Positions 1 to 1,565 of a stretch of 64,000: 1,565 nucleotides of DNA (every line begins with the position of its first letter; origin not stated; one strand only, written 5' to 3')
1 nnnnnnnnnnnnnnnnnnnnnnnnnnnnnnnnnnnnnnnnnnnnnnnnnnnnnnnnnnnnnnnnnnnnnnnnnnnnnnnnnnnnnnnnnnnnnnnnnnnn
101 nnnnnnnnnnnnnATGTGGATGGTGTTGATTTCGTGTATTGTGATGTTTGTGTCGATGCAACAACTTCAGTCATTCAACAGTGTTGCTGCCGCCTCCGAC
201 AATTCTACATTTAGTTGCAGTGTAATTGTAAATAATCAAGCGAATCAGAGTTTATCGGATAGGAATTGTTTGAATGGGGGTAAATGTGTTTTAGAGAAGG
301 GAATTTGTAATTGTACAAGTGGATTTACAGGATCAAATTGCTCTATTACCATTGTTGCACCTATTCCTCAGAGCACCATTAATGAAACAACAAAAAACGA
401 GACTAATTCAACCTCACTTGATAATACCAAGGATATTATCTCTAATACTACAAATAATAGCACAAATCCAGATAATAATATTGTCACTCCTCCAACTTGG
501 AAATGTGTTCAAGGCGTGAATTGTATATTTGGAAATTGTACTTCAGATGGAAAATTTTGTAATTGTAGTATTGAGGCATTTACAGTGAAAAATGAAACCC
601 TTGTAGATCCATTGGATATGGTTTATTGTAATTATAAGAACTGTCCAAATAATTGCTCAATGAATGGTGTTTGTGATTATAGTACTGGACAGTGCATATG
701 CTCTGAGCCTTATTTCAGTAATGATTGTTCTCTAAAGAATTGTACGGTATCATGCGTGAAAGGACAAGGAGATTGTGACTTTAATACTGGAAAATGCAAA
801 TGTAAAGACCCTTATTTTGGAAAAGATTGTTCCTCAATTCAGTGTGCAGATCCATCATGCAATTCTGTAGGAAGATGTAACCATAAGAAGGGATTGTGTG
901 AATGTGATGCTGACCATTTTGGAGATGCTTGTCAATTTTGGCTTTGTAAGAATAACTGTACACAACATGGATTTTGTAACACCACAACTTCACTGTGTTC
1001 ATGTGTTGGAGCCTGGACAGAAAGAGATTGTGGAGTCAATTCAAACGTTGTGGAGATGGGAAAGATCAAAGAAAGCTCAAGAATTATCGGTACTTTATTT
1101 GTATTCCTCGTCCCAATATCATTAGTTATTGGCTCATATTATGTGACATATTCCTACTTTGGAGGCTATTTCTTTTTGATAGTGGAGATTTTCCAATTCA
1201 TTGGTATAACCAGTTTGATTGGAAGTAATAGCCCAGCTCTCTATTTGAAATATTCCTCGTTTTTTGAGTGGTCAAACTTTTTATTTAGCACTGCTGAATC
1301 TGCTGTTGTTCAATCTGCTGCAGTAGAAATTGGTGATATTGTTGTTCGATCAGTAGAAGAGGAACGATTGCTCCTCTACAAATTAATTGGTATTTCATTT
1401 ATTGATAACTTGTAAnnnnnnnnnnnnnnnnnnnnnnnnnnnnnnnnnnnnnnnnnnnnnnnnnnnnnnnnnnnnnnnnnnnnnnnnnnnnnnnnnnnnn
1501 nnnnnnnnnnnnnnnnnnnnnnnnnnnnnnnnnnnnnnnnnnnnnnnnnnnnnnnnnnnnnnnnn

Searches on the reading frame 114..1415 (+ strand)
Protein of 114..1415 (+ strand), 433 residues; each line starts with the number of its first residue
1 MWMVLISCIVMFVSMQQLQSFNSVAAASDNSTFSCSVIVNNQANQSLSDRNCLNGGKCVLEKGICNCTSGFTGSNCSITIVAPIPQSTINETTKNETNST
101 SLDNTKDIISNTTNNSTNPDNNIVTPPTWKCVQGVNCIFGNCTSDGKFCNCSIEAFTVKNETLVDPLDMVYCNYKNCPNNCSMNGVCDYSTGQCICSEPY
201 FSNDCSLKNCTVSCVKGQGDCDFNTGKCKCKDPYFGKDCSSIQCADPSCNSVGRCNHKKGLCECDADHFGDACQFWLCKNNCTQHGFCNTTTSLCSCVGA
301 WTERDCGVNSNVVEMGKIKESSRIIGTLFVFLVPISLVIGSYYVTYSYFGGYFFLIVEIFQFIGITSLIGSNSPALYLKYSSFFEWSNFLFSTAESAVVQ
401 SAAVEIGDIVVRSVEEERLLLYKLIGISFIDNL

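Call 11: list_cluster_members(proteins=[window:114-1415:+, window:10293-11501:+, window:11493-13058:-, window:14861-16240:-, window:20130-22034:+, window:24122-25423:+, window:37354-40356:+, window:40472-42607:+, window:44296-45630:-, window:62636-63919:+])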
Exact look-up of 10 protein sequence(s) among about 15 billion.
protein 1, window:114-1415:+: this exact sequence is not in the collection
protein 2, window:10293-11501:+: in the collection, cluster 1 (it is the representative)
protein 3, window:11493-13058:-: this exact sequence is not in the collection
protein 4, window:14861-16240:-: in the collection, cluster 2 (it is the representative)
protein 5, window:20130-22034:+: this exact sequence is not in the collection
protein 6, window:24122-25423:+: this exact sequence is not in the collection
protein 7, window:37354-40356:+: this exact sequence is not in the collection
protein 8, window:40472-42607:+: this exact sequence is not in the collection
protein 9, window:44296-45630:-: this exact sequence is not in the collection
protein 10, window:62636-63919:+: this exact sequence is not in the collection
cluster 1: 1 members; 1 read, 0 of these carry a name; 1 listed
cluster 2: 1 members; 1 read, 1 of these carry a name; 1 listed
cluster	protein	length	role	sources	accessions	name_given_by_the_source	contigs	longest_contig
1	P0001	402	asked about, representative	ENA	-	-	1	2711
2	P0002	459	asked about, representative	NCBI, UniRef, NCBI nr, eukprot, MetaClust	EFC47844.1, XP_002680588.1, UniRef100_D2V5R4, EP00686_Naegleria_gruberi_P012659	hypothetical protein NAEGRDRAFT_57217 [Naegleria gruberi] | Carbohydrate kinase PfkB domain-containing protein n=1 Tax=Naegleria gruberi TaxID=5762 ... | uncharacterized protein NAEGRDRAFT_57217 [Naegleria gruberi]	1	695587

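Call 13: find_encoding_contigs(protein=P0002, flank=10000, max_places=3)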
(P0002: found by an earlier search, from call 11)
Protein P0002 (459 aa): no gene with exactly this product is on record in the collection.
